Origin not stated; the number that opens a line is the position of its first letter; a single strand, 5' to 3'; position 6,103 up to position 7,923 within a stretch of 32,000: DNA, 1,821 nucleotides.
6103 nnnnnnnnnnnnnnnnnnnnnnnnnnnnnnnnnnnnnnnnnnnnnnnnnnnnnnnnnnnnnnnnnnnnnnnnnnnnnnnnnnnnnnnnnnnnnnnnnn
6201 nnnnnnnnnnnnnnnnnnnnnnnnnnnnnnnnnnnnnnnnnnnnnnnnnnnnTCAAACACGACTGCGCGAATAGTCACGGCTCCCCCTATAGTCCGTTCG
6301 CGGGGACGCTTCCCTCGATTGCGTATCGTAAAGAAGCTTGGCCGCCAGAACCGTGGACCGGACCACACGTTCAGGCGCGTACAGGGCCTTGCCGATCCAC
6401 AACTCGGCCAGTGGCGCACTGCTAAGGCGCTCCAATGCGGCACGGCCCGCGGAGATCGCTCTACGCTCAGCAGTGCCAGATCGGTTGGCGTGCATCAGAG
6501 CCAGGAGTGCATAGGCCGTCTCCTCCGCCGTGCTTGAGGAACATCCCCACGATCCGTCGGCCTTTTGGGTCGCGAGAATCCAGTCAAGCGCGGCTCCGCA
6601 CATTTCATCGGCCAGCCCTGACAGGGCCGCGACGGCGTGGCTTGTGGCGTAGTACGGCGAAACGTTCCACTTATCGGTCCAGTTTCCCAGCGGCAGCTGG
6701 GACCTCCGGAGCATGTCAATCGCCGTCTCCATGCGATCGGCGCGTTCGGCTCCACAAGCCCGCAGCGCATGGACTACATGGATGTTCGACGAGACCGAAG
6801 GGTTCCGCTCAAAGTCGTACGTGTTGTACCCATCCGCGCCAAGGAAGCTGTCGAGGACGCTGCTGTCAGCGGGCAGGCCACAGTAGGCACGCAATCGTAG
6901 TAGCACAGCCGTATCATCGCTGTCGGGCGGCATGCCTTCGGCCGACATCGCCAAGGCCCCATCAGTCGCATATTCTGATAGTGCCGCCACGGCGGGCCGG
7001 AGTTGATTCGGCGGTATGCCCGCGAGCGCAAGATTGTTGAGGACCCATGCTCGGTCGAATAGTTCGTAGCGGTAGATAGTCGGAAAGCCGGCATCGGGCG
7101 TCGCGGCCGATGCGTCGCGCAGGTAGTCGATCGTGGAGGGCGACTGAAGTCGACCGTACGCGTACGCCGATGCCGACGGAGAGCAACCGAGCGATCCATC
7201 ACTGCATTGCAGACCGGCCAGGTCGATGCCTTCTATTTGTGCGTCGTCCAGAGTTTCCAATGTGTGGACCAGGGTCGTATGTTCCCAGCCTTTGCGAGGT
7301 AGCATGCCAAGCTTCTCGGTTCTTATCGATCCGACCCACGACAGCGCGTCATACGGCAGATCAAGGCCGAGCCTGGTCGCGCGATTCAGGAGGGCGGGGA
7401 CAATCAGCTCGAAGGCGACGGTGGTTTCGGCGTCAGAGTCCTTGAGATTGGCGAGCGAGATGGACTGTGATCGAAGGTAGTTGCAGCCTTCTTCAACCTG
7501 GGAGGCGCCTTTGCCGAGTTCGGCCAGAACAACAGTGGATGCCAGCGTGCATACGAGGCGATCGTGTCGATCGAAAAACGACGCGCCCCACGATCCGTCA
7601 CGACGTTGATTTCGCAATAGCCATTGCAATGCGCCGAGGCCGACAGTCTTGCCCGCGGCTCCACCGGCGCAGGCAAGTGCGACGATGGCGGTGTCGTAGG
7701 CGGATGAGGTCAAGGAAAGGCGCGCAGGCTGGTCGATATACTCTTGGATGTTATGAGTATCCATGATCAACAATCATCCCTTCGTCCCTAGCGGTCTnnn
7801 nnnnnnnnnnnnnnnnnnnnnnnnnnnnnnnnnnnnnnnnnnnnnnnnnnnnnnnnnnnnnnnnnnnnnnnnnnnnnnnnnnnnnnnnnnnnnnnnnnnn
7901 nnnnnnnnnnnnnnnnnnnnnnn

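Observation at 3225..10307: A diterpenoid operon has a class II cyclase but no class I synthase; a HAD phosphatase, SDR and aldehyde dehydrogenase take its place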

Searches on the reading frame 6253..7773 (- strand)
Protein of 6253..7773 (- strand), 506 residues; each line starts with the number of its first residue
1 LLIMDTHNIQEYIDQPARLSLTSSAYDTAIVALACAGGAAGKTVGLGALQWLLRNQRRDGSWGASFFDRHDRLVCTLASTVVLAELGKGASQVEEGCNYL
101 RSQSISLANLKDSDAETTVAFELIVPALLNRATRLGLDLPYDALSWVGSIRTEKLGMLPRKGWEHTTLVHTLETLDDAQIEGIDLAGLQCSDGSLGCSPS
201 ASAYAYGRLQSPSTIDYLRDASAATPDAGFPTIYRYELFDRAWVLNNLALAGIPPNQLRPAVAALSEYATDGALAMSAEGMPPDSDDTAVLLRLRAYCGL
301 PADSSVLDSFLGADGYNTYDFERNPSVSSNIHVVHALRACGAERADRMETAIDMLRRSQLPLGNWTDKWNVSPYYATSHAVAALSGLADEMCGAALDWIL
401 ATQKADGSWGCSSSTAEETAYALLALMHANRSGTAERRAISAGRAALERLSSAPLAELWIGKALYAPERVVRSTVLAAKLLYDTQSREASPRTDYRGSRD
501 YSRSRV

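Call 3: search_protein_families(library=pfam, proteins=[window:6253-7773:-], max_evalue=0.01)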
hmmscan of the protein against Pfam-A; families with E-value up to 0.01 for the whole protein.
window:6253-7773:- (506 aa): 2 families
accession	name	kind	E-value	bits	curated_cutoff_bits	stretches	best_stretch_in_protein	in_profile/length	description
PF13243.12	SQHop_cyclase_C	-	1.3e-14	54.4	26.1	1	331-434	143-264/319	Squalene-hopene cyclase C-terminal domain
PF13249.12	SQHop_cyclase_N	-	4.4e-05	23.2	26.2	0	390-431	230-271/291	Squalene-hopene cyclase N-terminal domain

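Call 5: search_protein_families(library=ncbifam, proteins=[window:6253-7773:-], max_evalue=0.01)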
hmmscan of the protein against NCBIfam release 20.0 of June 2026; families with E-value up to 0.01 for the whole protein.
window:6253-7773:- (506 aa): 5 families
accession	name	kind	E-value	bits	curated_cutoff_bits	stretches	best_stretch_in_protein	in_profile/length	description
TIGR01787.1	squalene_cyclas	subfamily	1e-16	60.7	322.7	1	329-440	439-574/622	squalene/oxidosqualene cyclases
TIGR01507.1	hopene_cyclase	equivalog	4.6e-15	55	431.1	1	330-443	457-586/640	squalene--hopene cyclase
TIGR03463.1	osq_cycl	subfamily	1.4e-10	40.1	851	1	348-421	479-556/634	2,3-oxidosqualene cyclase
NF053823.1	SCO2321_fam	equivalog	8e-07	28.3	300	1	376-450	103-180/405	SCO2321 family membrane protein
TIGR04277.1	squa_tetra_cyc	equivalog_domain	0.00058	18.5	500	1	331-412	441-527/624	tetrahymanol synthase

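Call 6: search_solved_structures(query=window:6253-7773:-, max_evalue=0.01)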
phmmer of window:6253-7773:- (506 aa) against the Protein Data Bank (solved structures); distinct sequences matched with E-value up to 0.01: 22.
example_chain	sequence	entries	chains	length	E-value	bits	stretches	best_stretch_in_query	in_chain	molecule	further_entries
6vpt_A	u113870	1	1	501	6.3e-63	216.5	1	21-484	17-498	Cyclase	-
5bp8_A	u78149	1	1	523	1.6e-42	149.2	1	23-481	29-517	Ent-copalyl diphosphate synthase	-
3pya_A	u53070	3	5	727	5.1e-35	124.5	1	21-332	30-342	Ent-copalyl diphosphate synthase, chloroplastic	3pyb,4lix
7xkx_A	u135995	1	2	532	1.1e-34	123.4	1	169-480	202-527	SQHop_cyclase_C domain-containing protein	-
8i6p_B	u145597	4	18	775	2.9e-34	122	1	21-329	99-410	Syn-copalyl diphosphate synthase, chloroplastic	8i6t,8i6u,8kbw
8ih5_F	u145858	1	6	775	3.7e-33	118.3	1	21-329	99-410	Syn-copalyl diphosphate synthase, chloroplastic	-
3s9v_A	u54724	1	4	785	2.5e-32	115.6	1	23-315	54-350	Abietadiene synthase, chloroplastic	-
7wat_B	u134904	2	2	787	3.8e-30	108.4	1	21-329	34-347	Bifunctional diterpene synthase | Bifunctional diterpene synthase, chloroplastic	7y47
9b99_A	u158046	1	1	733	4.1e-30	108.3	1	20-312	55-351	Labda-7,13E-dienyl diphosphate synthase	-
3sae_A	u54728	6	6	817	3.3e-26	95.4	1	20-370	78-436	Alpha-bisabolene synthase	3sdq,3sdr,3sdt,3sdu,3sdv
3p5p_A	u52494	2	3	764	7.8e-23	84.3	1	21-315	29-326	Taxadiene synthase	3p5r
9q3i_A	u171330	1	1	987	2.6e-22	82.6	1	22-479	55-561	Copalyl diphosphate synthase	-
8v0f_A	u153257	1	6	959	5.1e-21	78.3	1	9-478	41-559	Copalyl diphosphate synthase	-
2sqc_A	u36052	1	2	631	1.4e-12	50.5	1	325-448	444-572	SQUALENE-HOPENE CYCLASE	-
1gsz_A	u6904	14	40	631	1.9e-12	50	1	325-448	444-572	SQUALENE--HOPENE CYCLASE | SQUALENE-HOPENE CYCLASE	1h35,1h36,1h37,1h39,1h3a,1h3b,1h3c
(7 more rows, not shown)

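Call 7: find_homologous_proteins(query=window:6253-7773:-, max_evalue=1e-20)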
Query window:6253-7773:- (506 aa): 548 proteins with E <= 1e-20 among 8000 candidates; the best 120 are listed.
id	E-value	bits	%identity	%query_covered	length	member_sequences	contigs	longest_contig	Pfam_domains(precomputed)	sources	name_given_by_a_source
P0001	0.0e+0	1118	100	99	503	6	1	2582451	PF13243.13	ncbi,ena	-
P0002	5.5e-162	558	59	94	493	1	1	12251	PF13243.13,PF00432.28,PF13249.13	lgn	-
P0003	1.1e-103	366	42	95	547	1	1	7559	PF13243.13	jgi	jgi:halimadienyl-diphosphate synthase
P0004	2.9e-98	348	44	92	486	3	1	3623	PF13243.13,PF13249.13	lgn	-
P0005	1.9e-93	332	49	75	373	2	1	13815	PF13243.13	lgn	-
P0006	4.5e-90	321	41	92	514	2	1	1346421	PF01397.28,PF13243.13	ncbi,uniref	ncbi:prenyltransferase/squalene oxidase repeat-containing protein [Streptomyces sp. NPDC019443]|unir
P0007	5.7e-87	311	38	92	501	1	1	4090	PF01397.28,PF13243.13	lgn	-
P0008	6.0e-85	304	39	92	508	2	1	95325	PF13243.13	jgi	jgi:hypothetical protein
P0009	6.6e-85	304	39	95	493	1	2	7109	PF07678.21,PF13243.13,PF13249.13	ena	-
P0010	6.9e-85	304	47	74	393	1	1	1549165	PF13243.13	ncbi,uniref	ncbi:hypothetical protein ACIA8G_04905 [Lentzea sp. NPDC051213]|uniref:hypothetical protein n=1 Tax=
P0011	1.6e-84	303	41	91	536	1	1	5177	PF13243.13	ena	-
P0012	4.4e-84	301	39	93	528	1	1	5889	PF13243.13,PF13249.13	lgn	-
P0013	3.4e-83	298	36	93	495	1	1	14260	PF13243.13,PF00432.28,PF13249.13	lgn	-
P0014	8.4e-83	297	40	91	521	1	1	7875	PF13243.13,PF13249.13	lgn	-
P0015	1.2e-82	296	40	95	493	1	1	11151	PF13243.13,PF13249.13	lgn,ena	-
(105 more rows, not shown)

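Call 9: find_encoding_contigs(protein=P0001, flank=10000, max_places=3)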
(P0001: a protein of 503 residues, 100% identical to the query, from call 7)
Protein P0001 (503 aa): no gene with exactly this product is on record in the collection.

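Call 10: find_encoding_contigs(protein=P0002, flank=10000, max_places=3)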
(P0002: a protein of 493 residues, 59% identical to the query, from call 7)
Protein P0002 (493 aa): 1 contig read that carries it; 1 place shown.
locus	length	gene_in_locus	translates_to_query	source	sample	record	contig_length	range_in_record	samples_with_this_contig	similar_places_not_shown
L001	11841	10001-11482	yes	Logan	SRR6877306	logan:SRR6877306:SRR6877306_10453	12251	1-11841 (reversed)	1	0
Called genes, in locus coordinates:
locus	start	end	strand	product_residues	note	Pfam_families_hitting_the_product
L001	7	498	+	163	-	-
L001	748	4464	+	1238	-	PF00486:Trans_reg_C, PF03704:BTAD, PF13191:AAA_16, PF13401:AAA_22 (faint), PF00196:GerE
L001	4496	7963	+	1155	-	PF00486:Trans_reg_C, PF03704:BTAD, PF13191:AAA_16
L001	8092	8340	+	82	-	-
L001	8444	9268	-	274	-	-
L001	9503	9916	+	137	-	-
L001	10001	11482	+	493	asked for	PF00432:Prenyltrans (faint), PF13249:SQHop_cyclase_N (faint), PF13243:SQHop_cyclase_C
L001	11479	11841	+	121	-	?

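Call 15: find_related_loci(query=A1, collection=genome_contigs, flank=10000)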
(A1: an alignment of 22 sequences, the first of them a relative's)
Query A1 (503 aa) in genome_contigs; peptide patterns used: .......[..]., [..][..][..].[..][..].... (x = any residue, [..] = any of these).
599 stretches matched a pattern (row limit reached: there are more); 594 encode a relative of the query (tblastn E <= 1e-3); the best 80 are kept; 80 distinct loci.
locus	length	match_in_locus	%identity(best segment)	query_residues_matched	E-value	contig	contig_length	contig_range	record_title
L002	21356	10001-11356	45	9-479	5e-105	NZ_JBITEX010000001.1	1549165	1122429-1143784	Lentzea sp. NPDC051213 NPDC051213_120_B3.ctg-0001, whole genome shotgun sequence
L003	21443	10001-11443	42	5-479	5e-102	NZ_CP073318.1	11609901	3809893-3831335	Kutzneria sp. CA-103260 chromosome, complete genome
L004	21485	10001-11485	42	6-493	3e-113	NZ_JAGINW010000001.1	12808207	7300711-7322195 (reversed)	Kibdelosporangium banguiense strain DSM 46670 Ga0451105_01, whole genome shotgun sequence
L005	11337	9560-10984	38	19-489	1e-82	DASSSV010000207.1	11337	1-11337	MAG TPA_asm: Thermomicrobiales bacterium isolate SMAG_U524 k141_235001, whole genome shotgun sequence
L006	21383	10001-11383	38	18-474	2e-80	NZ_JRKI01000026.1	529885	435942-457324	Streptomyces natalensis ATCC 27448 Scaffold_32, whole genome shotgun sequence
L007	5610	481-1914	38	7-479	1e-80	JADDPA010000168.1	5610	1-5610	MAG: Thermobaculum sp. isolate LB3_1 AB19_LB3_4637_length_5800_cov_27, whole genome shotgun sequence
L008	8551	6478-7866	34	22-484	5e-78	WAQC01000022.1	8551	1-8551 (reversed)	MAG: Candidatus Pelearchaeum sp. isolate S146_89_esom k151_18037, whole genome shotgun sequence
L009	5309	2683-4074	37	17-479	5e-78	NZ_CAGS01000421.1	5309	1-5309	Nitrolancea hollandica Lb, whole genome shotgun sequence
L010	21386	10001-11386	35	17-479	8e-78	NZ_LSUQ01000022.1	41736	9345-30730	Ferroacidibacillus organovorans strain SLC66 contig0022, whole genome shotgun sequence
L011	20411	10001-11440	39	5-482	1e-77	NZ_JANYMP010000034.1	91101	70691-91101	Umezawaea endophytica strain DSM 103496 DSM103496_AS2_SC34, whole genome shotgun sequence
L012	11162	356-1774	40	17-478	3e-77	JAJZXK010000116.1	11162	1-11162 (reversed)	MAG: Bacillota bacterium isolate TL1-3.bin6 NODE_5263_length_11162_cov_2.306389, whole genome shotgun sequence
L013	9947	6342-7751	33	17-485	8e-77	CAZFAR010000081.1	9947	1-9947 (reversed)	MAG TPA_asm: uncultured Thermococci archaeon isolate binchicken_co383_170 genome assembly, contig: NODE_2444_length_9947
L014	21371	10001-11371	36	18-475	1e-76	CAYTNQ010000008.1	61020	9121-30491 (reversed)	MAG TPA_asm: uncultured Anaerolineales bacterium isolate binchicken_co294_35 genome assembly, contig: NODE_817_length_61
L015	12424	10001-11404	37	17-479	2e-76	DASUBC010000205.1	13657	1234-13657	MAG TPA_asm: Thermomicrobiales bacterium isolate SMAG_U2511 k141_342313, whole genome shotgun sequence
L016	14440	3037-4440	36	17-478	3e-76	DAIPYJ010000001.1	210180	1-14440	MAG TPA_asm: Candidatus Dormiibacterota bacterium isolate CTOTU3119 NODE_1_length_210180_cov_5.136457, whole genome shot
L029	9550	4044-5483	35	6-475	5e-73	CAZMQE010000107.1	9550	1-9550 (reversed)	MAG TPA_asm: uncultured Anaerolinea sp. isolate binchicken_co197_367 genome assembly, contig: NODE_13542_length_9550_cov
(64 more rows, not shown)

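Call 24: search_protein_families(library=pfam, proteins=[L002:217-1146:-, L002:1247-2332:-, L002:2518-5325:+, L002:2659-5883:-, L002:12486-13454:+, L002:13410-16841:-, L002:17124-18710:-, L002:18726-21323:-, L002:8905-9975:-, L002:12480-12968:-], max_evalue=0.01)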
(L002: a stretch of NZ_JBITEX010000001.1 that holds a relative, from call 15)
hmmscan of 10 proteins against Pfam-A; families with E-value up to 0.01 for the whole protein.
L002:217-1146:- (309 aa): 2 families
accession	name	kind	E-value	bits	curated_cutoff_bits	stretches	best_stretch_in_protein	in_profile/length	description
PF00561.26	Abhydrolase_1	-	3.6e-14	53.5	25.8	1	33-138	2-103/245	alpha/beta hydrolase fold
PF12146.15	Hydrolase_4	-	4.2e-05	23.4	27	1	33-119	6-99/239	Serine aminopeptidase, S33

L002:1247-2332:- (361 aa): 1 family
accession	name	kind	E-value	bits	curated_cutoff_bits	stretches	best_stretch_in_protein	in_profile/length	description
PF19086.5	Terpene_syn_C_2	-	3.6e-41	141.5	23.7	1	82-280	1-198/199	Terpene synthase family 2, C-terminal metal binding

L002:2518-5325:+ (935 aa): 0 families

L002:2659-5883:- (1074 aa): 11 families
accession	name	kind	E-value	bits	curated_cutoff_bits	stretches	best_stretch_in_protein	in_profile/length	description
PF03704.23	BTAD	-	7e-34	117.7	22.1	1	102-244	1-146/146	Bacterial transcriptional activator domain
PF00931.28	NB-ARC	-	2.3e-12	47.2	23.5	1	291-479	19-209/248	NB-ARC domain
PF13424.12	TPR_12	-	1.6e-10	41.4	30.1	2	904-972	6-76/77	Tetratricopeptide repeat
PF13191.12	AAA_16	-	1.6e-08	35.7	32.6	1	270-374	1-98/167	AAA ATPase domain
PF13428.12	TPR_14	-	5.4e-06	27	23.5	0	942-977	2-37/44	Tetratricopeptide repeat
PF07719.23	TPR_2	-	1.4e-05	25.3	27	0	787-813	5-31/34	Tetratricopeptide repeat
PF13374.12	TPR_10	-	3.4e-05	24.1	27.5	0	785-812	4-31/42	Tetratricopeptide repeat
PF13401.12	AAA_22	-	0.0001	23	27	1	296-387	7-94/130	AAA domain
PF14559.12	TPR_19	-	0.00025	21.8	25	0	915-974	5-58/68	Tetratricopeptide repeat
PF13181.12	TPR_8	-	0.0012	19.3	25.7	0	787-812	5-30/34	Tetratricopeptide repeat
PF00486.34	Trans_reg_C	-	0.0027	18.2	26.2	0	36-95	13-77/77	Transcriptional regulatory protein, C terminal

L002:12486-13454:+ (322 aa): 0 families

L002:13410-16841:- (1143 aa): 0 families

L002:17124-18710:- (528 aa): 0 families

L002:18726-21323:- (865 aa): 0 families

L002:8905-9975:- (356 aa): 1 family
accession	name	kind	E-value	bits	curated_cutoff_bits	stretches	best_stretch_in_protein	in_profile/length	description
PF00067.27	p450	-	7.5e-39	134.2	22.8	1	156-334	237-453/462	Cytochrome P450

L002:12480-12968:- (162 aa): 0 families

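Call 26: find_encoding_contigs(protein=P0124, flank=10000, max_places=3)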
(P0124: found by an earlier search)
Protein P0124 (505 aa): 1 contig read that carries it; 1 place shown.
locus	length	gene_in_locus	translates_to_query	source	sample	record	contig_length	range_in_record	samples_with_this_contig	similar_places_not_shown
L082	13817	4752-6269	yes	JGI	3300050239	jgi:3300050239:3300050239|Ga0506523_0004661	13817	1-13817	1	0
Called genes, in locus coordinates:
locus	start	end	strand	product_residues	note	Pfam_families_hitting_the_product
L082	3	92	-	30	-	?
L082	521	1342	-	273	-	-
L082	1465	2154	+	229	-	PF02401:LYTB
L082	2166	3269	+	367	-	PF00348:polyprenyl_synt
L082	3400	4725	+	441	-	PF00067:p450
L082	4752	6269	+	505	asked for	PF13243:SQHop_cyclase_C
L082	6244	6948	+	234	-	PF00702:Hydrolase, PF13419:HAD_2, PF13242:Hydrolase_like (weak)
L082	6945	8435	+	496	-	PF00171:Aldedh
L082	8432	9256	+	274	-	PF00106:adh_short, PF01370:Epimerase, PF08659:KR, PF13460:NAD_binding_10 (weak), PF13561:adh_short_C2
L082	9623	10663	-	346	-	-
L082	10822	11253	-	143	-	-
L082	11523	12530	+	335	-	PF00348:polyprenyl_synt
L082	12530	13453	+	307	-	PF02401:LYTB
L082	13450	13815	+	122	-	?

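Call 27: find_encoding_contigs(protein=P0121, flank=10000, max_places=3)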
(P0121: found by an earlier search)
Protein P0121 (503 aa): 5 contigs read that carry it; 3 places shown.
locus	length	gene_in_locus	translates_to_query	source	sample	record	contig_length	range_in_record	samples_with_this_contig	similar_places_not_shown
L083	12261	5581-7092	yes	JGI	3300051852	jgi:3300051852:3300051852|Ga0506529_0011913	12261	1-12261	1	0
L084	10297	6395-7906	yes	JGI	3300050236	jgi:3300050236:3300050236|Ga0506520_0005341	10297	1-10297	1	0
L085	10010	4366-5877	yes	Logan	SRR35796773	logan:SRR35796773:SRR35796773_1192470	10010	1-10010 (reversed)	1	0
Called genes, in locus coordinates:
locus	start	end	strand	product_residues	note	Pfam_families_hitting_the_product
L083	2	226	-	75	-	?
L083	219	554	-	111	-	-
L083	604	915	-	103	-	-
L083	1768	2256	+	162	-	PF00072:Response_reg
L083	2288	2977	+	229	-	PF02401:LYTB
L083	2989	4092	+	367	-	PF00348:polyprenyl_synt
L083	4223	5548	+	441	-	PF00067:p450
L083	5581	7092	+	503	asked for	PF13243:SQHop_cyclase_C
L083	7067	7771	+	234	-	PF00702:Hydrolase, PF13419:HAD_2, PF13242:Hydrolase_like (weak)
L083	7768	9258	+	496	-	PF00171:Aldedh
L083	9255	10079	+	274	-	PF00106:adh_short, PF01370:Epimerase, PF08659:KR, PF13460:NAD_binding_10 (weak), PF13561:adh_short_C2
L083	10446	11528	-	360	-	-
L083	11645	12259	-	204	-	?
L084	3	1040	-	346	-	?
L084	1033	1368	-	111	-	-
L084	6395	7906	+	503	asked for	PF13243:SQHop_cyclase_C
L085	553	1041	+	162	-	PF00072:Response_reg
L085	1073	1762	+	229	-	PF02401:LYTB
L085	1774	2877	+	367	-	PF00348:polyprenyl_synt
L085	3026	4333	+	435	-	PF00067:p450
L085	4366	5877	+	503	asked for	PF13243:SQHop_cyclase_C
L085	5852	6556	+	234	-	PF00702:Hydrolase, PF13419:HAD_2, PF13242:Hydrolase_like (weak)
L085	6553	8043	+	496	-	PF00171:Aldedh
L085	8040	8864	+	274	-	PF00106:adh_short, PF01370:Epimerase, PF08659:KR, PF13460:NAD_binding_10 (weak), PF13561:adh_short_C2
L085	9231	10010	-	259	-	?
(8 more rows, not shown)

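Call 32: find_homologous_proteins(query=P0126, max_evalue=1e-10)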
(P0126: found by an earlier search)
Query P0126 (234 aa): 7 proteins with E <= 1e-10 among 1452 candidates.
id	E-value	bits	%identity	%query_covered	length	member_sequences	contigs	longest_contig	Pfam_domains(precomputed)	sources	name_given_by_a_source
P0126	7.4e-151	518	100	100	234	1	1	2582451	PF13419.13,PF00702.33,PF13242.13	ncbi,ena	-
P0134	5.1e-128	443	88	97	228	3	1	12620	PF13419.13,PF00702.33,PF13242.13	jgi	jgi:HAD superfamily hydrolase (TIGR01509 family)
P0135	9.4e-49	184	43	98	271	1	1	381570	PF13419.13,PF00702.33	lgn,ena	-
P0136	2.7e-45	173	47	90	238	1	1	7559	PF13419.13,PF00702.33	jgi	jgi:HAD superfamily hydrolase (TIGR01509 family)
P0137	2.6e-24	104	35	92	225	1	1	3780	PF13419.13,PF00702.33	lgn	-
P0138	6.9e-23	99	35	82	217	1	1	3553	PF13419.13,PF00702.33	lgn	-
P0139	2.8e-20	91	33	82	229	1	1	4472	PF13419.13,PF00702.33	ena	-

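Call 33: find_encoding_contigs(protein=P0135, flank=10000, max_places=2)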
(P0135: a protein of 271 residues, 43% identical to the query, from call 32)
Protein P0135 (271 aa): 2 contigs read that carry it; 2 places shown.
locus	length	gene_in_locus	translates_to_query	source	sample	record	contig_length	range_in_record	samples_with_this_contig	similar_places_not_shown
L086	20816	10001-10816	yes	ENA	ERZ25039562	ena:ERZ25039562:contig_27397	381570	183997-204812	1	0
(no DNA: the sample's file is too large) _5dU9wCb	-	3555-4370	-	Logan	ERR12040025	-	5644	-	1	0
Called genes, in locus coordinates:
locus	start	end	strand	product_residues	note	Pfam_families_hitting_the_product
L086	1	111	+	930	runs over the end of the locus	PF01871:AMMECR1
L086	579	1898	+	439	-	PF14690:Zn_ribbon_ISL3 (faint), PF13542:HTH_Tnp_ISL3, PF01610:DDE_Tnp_ISL3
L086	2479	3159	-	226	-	PF00440:TetR_N, PF16859:TetR_C_11, PF13977:TetR_C_6 (weak)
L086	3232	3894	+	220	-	PF02627:CMD (weak)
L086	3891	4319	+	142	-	PF13564:DoxX_2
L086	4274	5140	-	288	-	-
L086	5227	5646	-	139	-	PF01850:PIN (weak)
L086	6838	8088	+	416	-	PF00348:polyprenyl_synt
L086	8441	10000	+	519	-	PF13243:SQHop_cyclase_C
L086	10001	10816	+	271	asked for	PF00702:Hydrolase, PF13419:HAD_2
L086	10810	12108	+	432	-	PF00067:p450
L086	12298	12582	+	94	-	-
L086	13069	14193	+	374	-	PF01548:DEDD_Tnp_IS110, PF02371:Transposase_20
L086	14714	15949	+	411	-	PF00872:Transposase_mut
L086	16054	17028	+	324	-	PF00589:Phage_integrase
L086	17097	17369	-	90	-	PF00589:Phage_integrase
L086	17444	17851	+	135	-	-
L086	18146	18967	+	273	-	PF01135:PCMT, PF13489:Methyltransf_23, PF01209:Ubie_methyltran, PF02353:CMAS, PF13847:Methyltransf_31, PF08241:Methyltransf_11, PF08242:Methyltransf_12, PF13649:Methyltransf_25, +4 more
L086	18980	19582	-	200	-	PF07336:ABATE, PF11706:zf-CGNR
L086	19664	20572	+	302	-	PF00491:Arginase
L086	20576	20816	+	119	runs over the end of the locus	-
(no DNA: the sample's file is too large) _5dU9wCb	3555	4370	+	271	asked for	PF00702:Hydrolase, PF13419:HAD_2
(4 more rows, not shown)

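Call 34: find_encoding_contigs(protein=P0136, flank=10000, max_places=2)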
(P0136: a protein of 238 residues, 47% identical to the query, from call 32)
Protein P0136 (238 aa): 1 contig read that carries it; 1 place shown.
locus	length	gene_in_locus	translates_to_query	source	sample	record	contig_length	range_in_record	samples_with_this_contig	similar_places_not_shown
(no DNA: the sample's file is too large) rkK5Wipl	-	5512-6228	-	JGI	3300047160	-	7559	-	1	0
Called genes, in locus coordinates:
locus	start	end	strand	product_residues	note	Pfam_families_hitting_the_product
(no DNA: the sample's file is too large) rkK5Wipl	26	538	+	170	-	PF00067:p450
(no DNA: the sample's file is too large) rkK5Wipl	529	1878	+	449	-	PF00067:p450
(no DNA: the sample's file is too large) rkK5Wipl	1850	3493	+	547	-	PF13243:SQHop_cyclase_C (weak)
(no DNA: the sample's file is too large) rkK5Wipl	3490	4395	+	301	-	PF00106:adh_short, PF01370:Epimerase, PF08659:KR, PF13561:adh_short_C2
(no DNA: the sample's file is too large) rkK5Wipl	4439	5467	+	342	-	PF00348:polyprenyl_synt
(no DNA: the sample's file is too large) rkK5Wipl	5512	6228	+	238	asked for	PF00702:Hydrolase, PF13419:HAD_2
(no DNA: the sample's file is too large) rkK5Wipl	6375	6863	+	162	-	-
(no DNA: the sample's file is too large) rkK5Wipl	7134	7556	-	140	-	PF23024:AMP-dom_DIP2-like (faint)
